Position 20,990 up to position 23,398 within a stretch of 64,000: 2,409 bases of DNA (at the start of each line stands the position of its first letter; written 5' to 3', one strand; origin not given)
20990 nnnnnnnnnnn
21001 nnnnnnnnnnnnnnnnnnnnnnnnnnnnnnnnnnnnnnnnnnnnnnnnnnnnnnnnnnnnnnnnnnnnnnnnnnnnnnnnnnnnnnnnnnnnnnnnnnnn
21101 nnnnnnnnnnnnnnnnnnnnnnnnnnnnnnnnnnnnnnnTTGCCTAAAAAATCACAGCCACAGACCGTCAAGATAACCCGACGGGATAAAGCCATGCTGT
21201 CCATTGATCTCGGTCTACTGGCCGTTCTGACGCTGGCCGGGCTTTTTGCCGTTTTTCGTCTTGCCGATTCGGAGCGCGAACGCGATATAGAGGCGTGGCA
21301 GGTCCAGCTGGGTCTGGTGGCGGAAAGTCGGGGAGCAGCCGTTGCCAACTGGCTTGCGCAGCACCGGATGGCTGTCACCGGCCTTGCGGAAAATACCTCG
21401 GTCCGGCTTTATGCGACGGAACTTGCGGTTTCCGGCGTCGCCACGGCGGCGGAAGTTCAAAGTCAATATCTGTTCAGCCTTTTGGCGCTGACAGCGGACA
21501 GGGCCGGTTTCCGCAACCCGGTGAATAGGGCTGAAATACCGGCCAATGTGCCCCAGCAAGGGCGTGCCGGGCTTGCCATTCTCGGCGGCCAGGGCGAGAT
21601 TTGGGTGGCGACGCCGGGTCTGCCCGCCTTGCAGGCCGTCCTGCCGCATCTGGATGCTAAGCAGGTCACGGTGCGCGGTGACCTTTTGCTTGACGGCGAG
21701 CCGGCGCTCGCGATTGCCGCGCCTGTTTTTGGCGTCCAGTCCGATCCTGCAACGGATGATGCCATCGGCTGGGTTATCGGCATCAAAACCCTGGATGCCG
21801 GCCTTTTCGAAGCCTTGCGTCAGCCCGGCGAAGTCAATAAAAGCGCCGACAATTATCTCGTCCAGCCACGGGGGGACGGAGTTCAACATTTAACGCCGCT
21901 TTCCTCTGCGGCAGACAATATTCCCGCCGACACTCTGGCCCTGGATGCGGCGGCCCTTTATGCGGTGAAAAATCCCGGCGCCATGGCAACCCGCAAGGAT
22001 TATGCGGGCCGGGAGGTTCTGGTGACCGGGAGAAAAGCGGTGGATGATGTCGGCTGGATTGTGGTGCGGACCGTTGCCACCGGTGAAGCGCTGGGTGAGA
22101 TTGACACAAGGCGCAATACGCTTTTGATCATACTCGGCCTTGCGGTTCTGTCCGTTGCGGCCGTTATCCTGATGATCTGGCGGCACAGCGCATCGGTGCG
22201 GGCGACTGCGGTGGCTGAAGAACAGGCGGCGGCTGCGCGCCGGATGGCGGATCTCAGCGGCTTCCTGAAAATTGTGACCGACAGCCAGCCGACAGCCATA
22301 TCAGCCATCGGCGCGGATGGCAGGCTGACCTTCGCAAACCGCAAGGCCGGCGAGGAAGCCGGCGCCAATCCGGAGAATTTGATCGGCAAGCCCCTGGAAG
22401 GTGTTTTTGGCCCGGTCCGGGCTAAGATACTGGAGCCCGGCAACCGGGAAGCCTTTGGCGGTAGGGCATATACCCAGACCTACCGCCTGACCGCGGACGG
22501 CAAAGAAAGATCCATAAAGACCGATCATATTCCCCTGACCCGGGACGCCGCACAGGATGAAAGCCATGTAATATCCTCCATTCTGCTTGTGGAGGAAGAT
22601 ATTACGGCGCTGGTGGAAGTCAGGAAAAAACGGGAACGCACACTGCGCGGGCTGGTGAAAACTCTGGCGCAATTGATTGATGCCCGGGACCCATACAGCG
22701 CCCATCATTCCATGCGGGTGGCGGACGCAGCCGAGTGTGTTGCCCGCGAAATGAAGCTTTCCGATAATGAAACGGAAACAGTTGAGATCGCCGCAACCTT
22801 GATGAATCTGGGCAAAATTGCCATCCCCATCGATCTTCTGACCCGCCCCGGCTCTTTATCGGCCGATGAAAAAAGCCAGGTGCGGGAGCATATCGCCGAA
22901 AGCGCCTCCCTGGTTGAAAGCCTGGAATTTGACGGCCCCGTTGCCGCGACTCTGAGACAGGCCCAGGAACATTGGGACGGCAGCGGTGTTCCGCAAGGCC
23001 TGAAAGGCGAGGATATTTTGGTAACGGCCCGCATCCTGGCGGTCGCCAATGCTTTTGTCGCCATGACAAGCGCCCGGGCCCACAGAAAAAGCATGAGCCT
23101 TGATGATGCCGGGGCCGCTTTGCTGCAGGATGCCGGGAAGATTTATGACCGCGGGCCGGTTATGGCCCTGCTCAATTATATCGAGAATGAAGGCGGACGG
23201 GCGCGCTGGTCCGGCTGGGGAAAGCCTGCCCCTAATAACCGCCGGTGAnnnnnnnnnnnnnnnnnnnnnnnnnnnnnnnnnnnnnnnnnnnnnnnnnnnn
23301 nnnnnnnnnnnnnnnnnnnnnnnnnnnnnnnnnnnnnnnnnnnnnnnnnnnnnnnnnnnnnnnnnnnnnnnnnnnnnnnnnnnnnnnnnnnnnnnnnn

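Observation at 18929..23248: LapG-type periplasmic protease flanked by two receptor-like proteins whose cyclic-di-GMP domains all look catalytically dead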

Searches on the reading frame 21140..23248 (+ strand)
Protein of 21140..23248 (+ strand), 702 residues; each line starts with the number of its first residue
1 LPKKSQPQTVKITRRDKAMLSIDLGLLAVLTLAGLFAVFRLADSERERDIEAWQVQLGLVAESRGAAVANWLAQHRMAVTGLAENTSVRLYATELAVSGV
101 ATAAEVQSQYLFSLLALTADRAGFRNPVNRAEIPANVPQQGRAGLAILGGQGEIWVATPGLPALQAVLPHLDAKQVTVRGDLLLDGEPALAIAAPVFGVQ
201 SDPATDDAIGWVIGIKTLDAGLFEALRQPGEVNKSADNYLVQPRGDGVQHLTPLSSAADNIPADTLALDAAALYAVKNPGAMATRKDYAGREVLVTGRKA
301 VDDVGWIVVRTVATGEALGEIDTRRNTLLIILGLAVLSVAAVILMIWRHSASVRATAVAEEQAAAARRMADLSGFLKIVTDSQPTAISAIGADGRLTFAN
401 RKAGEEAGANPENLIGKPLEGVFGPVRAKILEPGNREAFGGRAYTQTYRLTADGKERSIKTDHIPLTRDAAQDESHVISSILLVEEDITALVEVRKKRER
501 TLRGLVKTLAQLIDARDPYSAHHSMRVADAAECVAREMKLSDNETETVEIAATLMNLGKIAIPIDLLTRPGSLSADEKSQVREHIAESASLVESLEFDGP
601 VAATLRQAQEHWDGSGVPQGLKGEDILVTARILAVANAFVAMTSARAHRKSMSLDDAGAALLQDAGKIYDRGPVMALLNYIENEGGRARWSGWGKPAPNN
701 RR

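Call 3: search_protein_families(library=pfam, proteins=[window:21140-23248:+], max_evalue=1)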
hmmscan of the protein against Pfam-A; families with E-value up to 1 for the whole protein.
window:21140-23248:+ (702 aa): 6 families
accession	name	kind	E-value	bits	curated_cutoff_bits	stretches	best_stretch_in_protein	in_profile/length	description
PF13487.12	HD_5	-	4.6e-39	134.3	27.2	1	508-671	2-168/170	HD domain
PF01966.28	HD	-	1.5e-07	32.1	22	1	522-642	3-116/116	HD domain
PF08448.16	PAS_4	-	2.3e-06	28.2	23.1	1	381-467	2-89/110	PAS fold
PF00989.32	PAS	-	0.0009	19.7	22.6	1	381-460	8-90/113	PAS fold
PF08668.18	HDOD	-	0.031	14.2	22.9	1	521-562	96-135/196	HDOD domain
PF05228.19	CHASE4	-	0.21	12.2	26.2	1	173-228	79-131/140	CHASE4 domain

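Call 4: search_protein_families(library=ncbifam, proteins=[window:21140-23248:+], max_evalue=1)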
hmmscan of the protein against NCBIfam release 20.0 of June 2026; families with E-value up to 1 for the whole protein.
window:21140-23248:+ (702 aa): 5 families
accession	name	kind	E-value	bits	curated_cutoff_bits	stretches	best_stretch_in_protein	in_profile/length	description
NF053512.1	nitric_RR_NosR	exception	6.1e-36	124.3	400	1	486-683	158-356/422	response regulator c-di-GMP phosphodiesterase, NosR family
TIGR00229.1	sensory_box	domain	0.00013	22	22.9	1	379-495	10-123/126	PAS domain S-box protein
NF008468.0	PRK11360.1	equivalog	0.015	13.6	646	1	366-503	260-392/616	two-component system sensor histidine kinase AtoS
TIGR00277.1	HDIG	domain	0.44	10.5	27.6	1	521-604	6-77/84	HDIG domain-containing metalloprotein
NF038356.1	actino_DLW39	hypoth_equivalog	0.96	9.4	24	0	26-49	5-28/38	DLW-39 family protein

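Call 14: find_homologous_proteins(query=window:21140-23248:+)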
Query window:21140-23248:+ (702 aa): 64 proteins with E <= 0.001 among 8000 candidates.
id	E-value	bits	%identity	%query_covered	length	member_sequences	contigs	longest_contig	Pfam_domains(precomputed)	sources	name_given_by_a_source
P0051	0.0e+0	1474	100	97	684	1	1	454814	PF13487.13,PF01966.29,PF08448.17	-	-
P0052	5.5e-166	572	44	94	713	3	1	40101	PF02743.25,PF13487.13,PF01966.29,PF08448.17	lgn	-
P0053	2.5e-156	540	43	93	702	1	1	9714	PF02743.25,PF13487.13,PF01966.29,PF08448.17,PF00989.32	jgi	-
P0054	1.1e-155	538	42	97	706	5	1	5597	PF13487.13,PF08448.17,PF00989.32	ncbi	-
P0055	1.1e-155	538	45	95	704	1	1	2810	PF13487.13,PF01966.29,PF08448.17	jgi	jgi:PAS domain S-box-containing protein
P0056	1.4e-155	538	43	93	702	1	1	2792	PF02743.25,PF13487.13,PF01966.29,PF08448.17,PF00989.32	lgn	-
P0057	3.0e-155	537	43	93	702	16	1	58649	PF02743.25,PF13487.13,PF01966.29,PF08448.17,PF00989.32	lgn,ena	-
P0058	3.3e-155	537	43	93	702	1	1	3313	PF02743.25,PF13487.13,PF01966.29,PF08448.17,PF00989.32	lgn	-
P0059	6.7e-155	536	43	93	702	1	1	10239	PF02743.25,PF13487.13,PF01966.29,PF08448.17,PF00989.32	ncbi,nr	ncbi:MAG: PAS domain-containing protein [Proteobacteria bacterium]|nr:PAS domain-containing protein 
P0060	1.9e-154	534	42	96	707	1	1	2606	PF13487.13,PF01966.29,PF08448.17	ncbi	-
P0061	5.3e-154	533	42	97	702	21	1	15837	PF02743.25,PF13487.13,PF01966.29,PF08448.17,PF00989.32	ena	-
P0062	9.7e-154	532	42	93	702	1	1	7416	PF13487.13,PF01966.29,PF08448.17,PF00989.32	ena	-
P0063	1.9e-153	531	42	94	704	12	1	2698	PF13487.13,PF01966.29,PF08448.17,PF00989.32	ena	-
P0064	3.7e-153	530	42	93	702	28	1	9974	PF13487.13,PF01966.29,PF08448.17,PF00989.32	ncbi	-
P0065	1.3e-152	528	43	98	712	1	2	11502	PF13487.13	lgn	-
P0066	3.1e-152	527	42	94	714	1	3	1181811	PF13487.13,PF01966.29,PF08448.17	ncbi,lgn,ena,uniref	ncbi:HD domain-containing phosphohydrolase [Rhodospirillaceae bacterium SYSU D60014]|uniref:HD domai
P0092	3.9e-122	427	38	93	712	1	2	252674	PF02743.25,PF13487.13,PF08448.17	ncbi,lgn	-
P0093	1.2e-121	426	39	94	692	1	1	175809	PF13487.13,PF08448.17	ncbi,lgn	ncbi:MAG: HD-GYP domain-containing protein [Gemmatimonas sp.]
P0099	2.6e-99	352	34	93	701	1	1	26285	PF13487.13,PF01966.29,PF08448.17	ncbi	ncbi:MAG: HD-GYP domain-containing protein [Gammaproteobacteria bacterium]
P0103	7.1e-22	96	34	26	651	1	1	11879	PF13487.13,PF01966.29,PF00990.27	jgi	jgi:two-component system cell cycle response regulator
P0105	1.1e-20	92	34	28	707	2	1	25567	PF00672.31,PF13487.13,PF01966.29,PF00990.27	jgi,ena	-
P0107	2.5e-16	78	29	26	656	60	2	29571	PF08447.19,PF13426.14,PF13185.13,PF13487.13,PF01966.29,PF01590.33,PF08448.17,PF00989.32,PF00990.27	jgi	jgi:diguanylate cyclase (GGDEF)-like protein/PAS domain S-box-containing protein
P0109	4.9e-13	67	26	33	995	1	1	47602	PF08447.19,PF13426.14,PF13487.13,PF01966.29,PF16927.12,PF00989.32,PF00990.27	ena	-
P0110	2.7e-10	58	27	32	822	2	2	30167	PF13487.13,PF01966.29,PF00990.27,PF00072.31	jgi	-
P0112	7.0e-10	56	29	26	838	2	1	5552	PF13487.13,PF01966.29,PF00990.27,PF00072.31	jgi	jgi:putative two-component system response regulator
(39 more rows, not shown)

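Call 17: find_encoding_contigs(protein=P0066, flank=8000, max_places=1)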
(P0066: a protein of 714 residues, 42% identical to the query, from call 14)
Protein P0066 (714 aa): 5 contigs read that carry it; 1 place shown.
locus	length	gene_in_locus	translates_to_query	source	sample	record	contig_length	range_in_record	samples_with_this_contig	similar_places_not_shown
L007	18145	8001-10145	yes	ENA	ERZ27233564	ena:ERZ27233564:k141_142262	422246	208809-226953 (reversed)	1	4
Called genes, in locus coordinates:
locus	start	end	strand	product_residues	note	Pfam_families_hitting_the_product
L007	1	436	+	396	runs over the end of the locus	-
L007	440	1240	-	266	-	PF01061:ABC2_membrane (weak), PF12698:ABC2_membrane_3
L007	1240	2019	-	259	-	PF00005:ABC_tran, PF13304:AAA_21 (faint)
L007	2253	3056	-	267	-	PF02673:BacA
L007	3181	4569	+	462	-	PF25323:6TM_PilS (weak), PF02518:HATPase_c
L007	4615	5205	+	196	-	PF00072:Response_reg, PF13556:HTH_30 (faint)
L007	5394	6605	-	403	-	PF07995:GSDH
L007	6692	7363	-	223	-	PF06035:Peptidase_C93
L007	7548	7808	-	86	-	-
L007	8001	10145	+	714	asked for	PF08448:PAS_4, PF01966:HD (weak), PF13487:HD_5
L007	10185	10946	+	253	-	PF00149:Metallophos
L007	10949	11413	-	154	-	PF06319:MmcB-like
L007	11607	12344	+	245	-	PF00912:Transgly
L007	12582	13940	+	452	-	PF01554:MatE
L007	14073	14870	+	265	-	-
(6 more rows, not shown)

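Call 18: find_encoding_contigs(protein=P0092, flank=8000, max_places=1)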
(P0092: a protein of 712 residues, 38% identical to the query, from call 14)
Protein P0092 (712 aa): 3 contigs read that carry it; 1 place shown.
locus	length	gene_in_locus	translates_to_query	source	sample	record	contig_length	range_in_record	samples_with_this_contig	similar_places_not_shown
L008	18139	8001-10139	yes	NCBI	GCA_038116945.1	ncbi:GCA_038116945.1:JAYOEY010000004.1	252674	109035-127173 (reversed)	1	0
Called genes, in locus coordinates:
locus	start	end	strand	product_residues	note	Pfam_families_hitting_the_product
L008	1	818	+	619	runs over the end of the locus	PF00912:Transgly, PF00905:Transpeptidase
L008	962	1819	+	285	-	PF00892:EamA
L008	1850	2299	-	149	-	PF03692:CxxCxxCC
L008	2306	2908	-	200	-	PF02630:SCO1-SenC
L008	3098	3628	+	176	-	-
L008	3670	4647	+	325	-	PF03186:CobD_Cbib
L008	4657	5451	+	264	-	-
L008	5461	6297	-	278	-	PF01061:ABC2_membrane, PF12698:ABC2_membrane_3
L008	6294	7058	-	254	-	PF00005:ABC_tran, PF13304:AAA_21 (faint)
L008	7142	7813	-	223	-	PF06035:Peptidase_C93, PF04473:DUF553 (weak)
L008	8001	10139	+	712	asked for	PF02743:dCache_1 (weak), PF08448:PAS_4, PF13487:HD_5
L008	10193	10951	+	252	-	PF00149:Metallophos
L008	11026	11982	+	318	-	PF01073:3Beta_HSD (weak), PF01370:Epimerase, PF02719:Polysacc_synt_2 (faint), PF04321:RmlD_sub_bind (faint), PF07993:NAD_binding_4 (faint), PF16363:GDP_Man_Dehyd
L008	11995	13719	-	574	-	PF13522:GATase_6, PF13537:GATase_7, PF12481:DUF3700 (weak), PF00733:Asn_synthase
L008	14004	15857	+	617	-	PF13522:GATase_6, PF13537:GATase_7, PF00733:Asn_synthase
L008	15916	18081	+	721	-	PF00107:ADH_zinc_N, PF01408:GFO_IDH_MocA, PF22725:GFO_IDH_MocA_C3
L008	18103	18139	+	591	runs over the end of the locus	PF07940:Hepar_II_III_C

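Call 19: find_encoding_contigs(protein=P0093, flank=8000, max_places=1)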
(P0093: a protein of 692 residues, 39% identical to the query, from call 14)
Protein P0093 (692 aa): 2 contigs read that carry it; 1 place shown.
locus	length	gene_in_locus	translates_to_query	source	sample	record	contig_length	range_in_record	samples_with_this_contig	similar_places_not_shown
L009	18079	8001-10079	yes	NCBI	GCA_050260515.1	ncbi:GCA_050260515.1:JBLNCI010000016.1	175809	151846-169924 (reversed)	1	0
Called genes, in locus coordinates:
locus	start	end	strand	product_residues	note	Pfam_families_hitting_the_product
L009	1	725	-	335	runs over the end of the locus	PF01594:AI-2E_transport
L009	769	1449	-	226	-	-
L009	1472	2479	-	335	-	PF02423:OCD_Mu_crystall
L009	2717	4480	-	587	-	PF02743:dCache_1, PF22588:dCache_1_like, PF00512:HisKA, PF02518:HATPase_c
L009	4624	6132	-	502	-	PF00294:PfkB, PF08543:Phos_pyr_kin, PF01467:CTP_transf_like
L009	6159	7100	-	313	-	PF01370:Epimerase, PF04321:RmlD_sub_bind, PF16363:GDP_Man_Dehyd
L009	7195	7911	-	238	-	PF06035:Peptidase_C93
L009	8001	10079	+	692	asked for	PF08448:PAS_4, PF13487:HD_5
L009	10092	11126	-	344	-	PF01370:Epimerase, PF16363:GDP_Man_Dehyd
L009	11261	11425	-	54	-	-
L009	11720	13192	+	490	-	PF13727:CoA_binding_3, PF02397:Bac_transf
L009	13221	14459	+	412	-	PF13439:Glyco_transf_4, PF13579:Glyco_trans_4_4, PF00534:Glycos_transf_1, PF13692:Glyco_trans_1_4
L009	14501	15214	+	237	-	PF05050:Methyltransf_21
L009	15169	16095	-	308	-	PF00535:Glycos_transf_2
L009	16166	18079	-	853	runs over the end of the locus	PF12708:Pect-lyase_RHGA_epim, PF02839:CBM_5_12 (faint)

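Call 20: find_encoding_contigs(protein=P0099, flank=8000, max_places=1)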
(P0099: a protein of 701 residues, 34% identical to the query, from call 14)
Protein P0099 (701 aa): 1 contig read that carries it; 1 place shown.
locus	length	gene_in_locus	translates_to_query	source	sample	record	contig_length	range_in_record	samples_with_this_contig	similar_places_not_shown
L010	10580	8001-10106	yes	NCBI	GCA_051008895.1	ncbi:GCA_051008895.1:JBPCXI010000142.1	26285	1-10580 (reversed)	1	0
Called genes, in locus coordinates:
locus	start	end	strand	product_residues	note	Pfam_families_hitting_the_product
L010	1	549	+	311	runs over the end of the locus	PF04397:LytTR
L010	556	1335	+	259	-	PF01755:Glyco_transf_25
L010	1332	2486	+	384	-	PF01545:Cation_efflux, PF16916:ZT_dimer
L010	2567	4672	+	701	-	-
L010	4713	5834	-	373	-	-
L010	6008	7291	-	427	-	PF25060:ARM_TT21_2nd (weak), PF11059:DUF2860 (weak)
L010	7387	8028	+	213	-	PF06035:Peptidase_C93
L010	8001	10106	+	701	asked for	PF08448:PAS_4 (weak), PF13487:HD_5, PF01966:HD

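Call 28: search_solved_structures(query=window:21140-23248:+, max_evalue=0.01, show_alignments=3)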
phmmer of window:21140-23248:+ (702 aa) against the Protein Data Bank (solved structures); distinct sequences matched with E-value up to 0.01: 6.
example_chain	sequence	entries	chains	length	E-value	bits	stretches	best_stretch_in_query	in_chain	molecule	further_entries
9rc0_A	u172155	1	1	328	8.9e-45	156.7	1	385-686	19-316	HD domain/sensory box protein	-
9rbz_A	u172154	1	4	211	1.6e-38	136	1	487-686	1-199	HD domain/sensory box protein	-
5z7c_A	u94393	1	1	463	1.8e-26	96.2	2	503-663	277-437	3'3'-cGAMP-specific phosphodiesterase 3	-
4mcw_A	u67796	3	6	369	1.5e-20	76.7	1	497-670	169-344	Metal dependent phosphohydrolase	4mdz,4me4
4r8z_A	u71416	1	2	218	1.1e-13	54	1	503-672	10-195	Cyclic di-GMP phosphodiesterase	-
3tm8_A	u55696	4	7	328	7.5e-05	24.8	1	513-644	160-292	Uncharacterized protein | Uncharacterized protein Bd1817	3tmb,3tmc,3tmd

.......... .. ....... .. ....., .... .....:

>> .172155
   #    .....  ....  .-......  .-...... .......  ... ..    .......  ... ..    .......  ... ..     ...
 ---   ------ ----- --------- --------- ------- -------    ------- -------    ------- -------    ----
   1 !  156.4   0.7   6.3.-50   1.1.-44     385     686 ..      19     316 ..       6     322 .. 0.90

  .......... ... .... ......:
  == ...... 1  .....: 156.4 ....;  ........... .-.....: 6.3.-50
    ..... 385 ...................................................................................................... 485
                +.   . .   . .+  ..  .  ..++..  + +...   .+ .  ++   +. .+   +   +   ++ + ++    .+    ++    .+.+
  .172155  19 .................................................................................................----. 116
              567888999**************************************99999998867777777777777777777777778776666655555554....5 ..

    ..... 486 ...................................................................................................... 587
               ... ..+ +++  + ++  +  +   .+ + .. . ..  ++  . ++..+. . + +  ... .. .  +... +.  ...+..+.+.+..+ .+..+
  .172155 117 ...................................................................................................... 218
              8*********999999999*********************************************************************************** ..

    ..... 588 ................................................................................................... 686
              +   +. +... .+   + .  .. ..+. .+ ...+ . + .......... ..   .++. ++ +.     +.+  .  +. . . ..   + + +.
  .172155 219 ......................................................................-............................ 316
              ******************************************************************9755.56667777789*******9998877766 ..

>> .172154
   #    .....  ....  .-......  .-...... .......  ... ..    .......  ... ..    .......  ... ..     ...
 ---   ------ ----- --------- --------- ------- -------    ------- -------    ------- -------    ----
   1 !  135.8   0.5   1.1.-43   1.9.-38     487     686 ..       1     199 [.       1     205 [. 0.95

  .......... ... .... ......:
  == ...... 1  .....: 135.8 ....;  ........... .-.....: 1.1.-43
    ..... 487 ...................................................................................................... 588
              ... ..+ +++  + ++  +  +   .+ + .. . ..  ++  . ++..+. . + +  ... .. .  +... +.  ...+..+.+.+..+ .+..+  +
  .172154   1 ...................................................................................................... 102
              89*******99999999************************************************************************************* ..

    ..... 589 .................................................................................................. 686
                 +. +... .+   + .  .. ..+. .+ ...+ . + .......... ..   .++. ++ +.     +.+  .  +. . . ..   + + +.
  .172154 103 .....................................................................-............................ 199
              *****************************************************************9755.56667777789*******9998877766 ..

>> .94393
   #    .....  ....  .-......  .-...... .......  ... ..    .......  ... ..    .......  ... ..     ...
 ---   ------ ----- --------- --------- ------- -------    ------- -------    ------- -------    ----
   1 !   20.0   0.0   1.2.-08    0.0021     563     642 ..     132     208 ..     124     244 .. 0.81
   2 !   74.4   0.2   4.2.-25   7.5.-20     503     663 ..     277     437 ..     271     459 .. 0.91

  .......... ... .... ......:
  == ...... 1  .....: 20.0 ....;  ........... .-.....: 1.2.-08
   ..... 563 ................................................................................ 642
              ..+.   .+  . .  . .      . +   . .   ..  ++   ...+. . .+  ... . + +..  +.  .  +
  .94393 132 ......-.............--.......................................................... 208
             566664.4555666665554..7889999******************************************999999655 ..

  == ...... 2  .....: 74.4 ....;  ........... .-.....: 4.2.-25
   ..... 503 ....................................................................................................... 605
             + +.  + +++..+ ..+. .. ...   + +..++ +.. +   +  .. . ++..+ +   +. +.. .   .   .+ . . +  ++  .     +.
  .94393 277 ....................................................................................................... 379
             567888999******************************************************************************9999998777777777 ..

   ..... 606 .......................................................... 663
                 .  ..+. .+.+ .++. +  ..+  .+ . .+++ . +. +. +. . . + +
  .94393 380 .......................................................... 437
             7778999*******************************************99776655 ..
